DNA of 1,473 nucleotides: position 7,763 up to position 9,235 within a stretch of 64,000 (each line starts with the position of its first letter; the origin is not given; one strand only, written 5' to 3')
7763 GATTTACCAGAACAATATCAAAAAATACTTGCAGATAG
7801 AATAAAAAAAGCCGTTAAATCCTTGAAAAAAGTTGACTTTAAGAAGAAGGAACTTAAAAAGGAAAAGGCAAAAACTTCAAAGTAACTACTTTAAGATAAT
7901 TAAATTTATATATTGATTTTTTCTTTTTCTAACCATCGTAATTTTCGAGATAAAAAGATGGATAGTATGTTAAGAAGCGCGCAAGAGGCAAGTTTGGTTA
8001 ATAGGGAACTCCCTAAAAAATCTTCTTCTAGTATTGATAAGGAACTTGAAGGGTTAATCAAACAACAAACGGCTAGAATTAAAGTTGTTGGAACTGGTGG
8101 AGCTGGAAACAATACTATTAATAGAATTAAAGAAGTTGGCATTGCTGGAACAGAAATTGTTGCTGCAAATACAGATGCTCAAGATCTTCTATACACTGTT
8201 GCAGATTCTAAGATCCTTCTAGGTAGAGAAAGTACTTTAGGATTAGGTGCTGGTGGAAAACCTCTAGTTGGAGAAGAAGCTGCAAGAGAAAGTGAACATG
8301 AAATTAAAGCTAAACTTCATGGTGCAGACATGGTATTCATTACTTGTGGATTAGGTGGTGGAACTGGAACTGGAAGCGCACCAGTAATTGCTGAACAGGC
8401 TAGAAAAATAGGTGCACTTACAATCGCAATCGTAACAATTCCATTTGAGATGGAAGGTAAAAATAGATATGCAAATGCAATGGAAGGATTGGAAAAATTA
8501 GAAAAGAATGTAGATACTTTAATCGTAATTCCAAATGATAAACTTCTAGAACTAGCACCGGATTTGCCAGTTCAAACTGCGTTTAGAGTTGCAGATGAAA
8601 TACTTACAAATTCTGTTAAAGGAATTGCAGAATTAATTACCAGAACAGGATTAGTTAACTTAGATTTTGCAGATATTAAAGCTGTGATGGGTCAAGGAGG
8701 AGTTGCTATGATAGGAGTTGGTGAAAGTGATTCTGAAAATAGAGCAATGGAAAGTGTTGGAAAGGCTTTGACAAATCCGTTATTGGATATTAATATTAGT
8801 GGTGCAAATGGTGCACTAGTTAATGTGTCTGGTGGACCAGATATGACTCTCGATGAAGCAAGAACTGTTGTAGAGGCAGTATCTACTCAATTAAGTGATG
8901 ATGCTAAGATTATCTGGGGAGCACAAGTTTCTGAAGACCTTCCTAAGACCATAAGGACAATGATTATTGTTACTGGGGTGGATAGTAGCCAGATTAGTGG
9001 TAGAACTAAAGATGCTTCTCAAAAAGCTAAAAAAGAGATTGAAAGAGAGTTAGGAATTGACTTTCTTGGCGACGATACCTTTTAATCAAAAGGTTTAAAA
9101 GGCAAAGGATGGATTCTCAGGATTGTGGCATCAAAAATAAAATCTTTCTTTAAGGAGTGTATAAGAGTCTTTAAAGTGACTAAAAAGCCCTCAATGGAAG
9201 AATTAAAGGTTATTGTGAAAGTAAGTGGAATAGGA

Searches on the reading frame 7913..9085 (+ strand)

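Call 27: search_protein_families(library=pfam, proteins=[window:7913-9085:+], max_evalue=0.001)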
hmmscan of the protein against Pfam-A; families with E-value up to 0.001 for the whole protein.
window:7913-9085:+ (390 aa): 2 families
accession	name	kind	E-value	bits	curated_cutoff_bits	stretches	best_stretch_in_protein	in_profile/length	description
PF00091.31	Tubulin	-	3.5e-47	161.6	33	1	55-214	1-188/190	Tubulin/FtsZ family, GTPase domain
PF12327.13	FtsZ_C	-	5e-34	116.9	27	1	263-357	1-95/95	FtsZ family, C-terminal domain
